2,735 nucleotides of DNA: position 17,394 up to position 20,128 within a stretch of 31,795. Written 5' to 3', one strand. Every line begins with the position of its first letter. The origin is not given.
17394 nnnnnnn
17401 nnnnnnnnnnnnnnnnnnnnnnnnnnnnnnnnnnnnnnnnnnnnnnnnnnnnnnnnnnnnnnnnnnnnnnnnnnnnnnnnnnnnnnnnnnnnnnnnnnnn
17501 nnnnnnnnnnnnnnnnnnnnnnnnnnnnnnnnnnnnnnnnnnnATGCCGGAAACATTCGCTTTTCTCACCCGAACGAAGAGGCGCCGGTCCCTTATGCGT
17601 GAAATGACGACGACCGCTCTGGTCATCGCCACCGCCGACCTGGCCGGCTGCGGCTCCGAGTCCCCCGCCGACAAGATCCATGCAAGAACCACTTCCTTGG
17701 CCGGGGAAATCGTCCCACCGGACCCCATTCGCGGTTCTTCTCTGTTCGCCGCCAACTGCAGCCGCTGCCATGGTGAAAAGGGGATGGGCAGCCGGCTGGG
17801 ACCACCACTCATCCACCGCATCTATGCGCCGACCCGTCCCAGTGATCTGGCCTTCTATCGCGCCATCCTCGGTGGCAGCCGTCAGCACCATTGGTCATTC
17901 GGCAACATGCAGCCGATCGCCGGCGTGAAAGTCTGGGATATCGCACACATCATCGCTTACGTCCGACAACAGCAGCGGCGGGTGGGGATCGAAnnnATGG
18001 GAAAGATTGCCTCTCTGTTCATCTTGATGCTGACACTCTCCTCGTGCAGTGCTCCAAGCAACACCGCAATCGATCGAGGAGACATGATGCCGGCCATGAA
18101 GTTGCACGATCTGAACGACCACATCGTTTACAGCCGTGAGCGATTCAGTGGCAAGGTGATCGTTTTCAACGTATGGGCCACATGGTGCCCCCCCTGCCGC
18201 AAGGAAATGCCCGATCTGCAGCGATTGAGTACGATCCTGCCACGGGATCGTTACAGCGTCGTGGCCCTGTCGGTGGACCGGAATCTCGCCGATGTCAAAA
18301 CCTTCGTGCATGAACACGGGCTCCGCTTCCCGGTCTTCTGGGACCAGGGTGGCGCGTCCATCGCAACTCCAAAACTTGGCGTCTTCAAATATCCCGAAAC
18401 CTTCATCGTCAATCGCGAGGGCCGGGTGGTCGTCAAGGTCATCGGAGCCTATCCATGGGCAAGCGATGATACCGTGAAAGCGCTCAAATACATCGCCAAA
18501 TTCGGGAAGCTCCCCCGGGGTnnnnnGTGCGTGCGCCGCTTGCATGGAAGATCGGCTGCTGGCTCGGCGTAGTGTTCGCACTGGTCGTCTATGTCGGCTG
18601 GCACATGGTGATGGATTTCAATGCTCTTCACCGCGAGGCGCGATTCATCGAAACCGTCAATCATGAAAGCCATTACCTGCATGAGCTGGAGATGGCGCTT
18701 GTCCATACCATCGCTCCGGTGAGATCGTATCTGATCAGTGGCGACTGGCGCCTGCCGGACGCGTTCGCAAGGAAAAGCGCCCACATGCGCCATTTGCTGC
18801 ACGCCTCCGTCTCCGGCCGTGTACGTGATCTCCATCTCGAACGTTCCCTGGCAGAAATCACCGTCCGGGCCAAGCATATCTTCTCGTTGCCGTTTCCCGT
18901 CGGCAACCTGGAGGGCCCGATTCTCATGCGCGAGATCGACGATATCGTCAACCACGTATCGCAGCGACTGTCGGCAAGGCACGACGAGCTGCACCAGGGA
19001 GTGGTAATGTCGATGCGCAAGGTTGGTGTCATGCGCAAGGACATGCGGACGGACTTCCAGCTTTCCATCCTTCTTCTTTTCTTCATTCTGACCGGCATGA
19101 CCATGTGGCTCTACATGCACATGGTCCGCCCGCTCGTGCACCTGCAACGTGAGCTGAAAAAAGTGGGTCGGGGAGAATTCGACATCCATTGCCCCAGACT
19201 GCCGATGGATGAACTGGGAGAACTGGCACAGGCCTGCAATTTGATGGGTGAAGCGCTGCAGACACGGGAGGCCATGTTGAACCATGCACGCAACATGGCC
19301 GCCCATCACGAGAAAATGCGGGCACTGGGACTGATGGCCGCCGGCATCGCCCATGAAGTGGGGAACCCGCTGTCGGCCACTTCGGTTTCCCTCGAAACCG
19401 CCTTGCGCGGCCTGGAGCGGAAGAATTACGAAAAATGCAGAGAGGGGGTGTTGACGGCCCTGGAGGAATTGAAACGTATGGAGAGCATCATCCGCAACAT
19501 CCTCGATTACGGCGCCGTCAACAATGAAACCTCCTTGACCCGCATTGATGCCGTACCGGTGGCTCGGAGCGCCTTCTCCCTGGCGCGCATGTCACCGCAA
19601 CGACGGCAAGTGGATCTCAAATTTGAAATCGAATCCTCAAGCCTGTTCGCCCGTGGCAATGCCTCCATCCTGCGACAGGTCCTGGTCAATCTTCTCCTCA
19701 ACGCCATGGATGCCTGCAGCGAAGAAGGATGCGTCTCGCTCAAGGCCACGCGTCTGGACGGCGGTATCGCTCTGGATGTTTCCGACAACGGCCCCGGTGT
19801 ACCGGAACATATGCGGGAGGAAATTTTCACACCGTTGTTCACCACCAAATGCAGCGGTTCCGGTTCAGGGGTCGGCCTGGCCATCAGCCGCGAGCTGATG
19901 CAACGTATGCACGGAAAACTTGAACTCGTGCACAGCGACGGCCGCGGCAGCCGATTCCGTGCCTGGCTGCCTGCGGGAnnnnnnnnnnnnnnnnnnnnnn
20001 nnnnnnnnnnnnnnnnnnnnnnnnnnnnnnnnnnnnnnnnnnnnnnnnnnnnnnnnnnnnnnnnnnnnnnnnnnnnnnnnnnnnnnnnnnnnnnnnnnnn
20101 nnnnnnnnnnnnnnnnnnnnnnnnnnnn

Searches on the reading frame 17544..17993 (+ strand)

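Call 3: search_protein_families(library=pfam, proteins=[window:17544-17993:+], max_evalue=0.01)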
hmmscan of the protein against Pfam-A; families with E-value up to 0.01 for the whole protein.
window:17544-17993:+ (150 aa): 2 families
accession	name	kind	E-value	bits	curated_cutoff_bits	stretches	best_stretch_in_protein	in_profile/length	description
PF00034.26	Cytochrom_C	-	9.3e-10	40.1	21.3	1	63-143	3-89/90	Cytochrome c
PF13442.11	Cytochrome_CBB3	-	5.1e-07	30.4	27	1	63-140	5-68/68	Cytochrome C oxidase, cbb3-type, subunit III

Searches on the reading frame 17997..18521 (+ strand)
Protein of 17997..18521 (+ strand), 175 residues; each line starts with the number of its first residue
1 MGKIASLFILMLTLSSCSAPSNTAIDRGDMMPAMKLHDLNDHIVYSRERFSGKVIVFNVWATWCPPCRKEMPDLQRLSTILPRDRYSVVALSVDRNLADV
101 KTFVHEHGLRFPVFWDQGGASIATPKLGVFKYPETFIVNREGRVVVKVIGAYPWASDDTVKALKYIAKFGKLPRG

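Call 3: search_protein_families(library=pfam, proteins=[window:17997-18521:+], max_evalue=0.01)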
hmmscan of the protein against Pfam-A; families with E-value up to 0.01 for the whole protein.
window:17997-18521:+ (175 aa): 4 families
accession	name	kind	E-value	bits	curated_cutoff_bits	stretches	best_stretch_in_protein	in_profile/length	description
PF00578.27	AhpC-TSA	-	6.2e-20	71.8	26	1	28-145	2-122/124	AhpC/TSA family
PF08534.16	Redoxin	-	1.5e-19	70.7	26.6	1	28-153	3-137/148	Redoxin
PF13905.12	Thioredoxin_8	-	5.3e-09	36.7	27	1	52-144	1-94/94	Thioredoxin-like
PF00085.26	Thioredoxin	-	4e-05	24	23.5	1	53-96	19-61/103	Thioredoxin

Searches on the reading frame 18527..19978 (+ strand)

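Call 3: search_protein_families(library=pfam, proteins=[window:18527-19978:+], max_evalue=0.01)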
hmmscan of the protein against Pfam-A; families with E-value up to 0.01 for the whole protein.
window:18527-19978:+ (484 aa): 4 families
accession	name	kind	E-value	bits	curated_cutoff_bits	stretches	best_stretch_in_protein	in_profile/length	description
PF02518.31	HATPase_c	-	1e-24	87.5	26.4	1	378-483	2-109/111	Histidine kinase-, DNA gyrase B-, and HSP90-like ATPase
PF00512.31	HisKA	-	4.2e-09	36.7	26.9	1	267-329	2-61/66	His Kinase A (phospho-acceptor) domain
PF00672.30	HAMP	-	1.4e-05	25.7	25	1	194-245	1-52/53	HAMP domain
PF13581.12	HATPase_c_2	-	0.0064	16.9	27.4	0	392-461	46-112/127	Histidine kinase-like ATPase domain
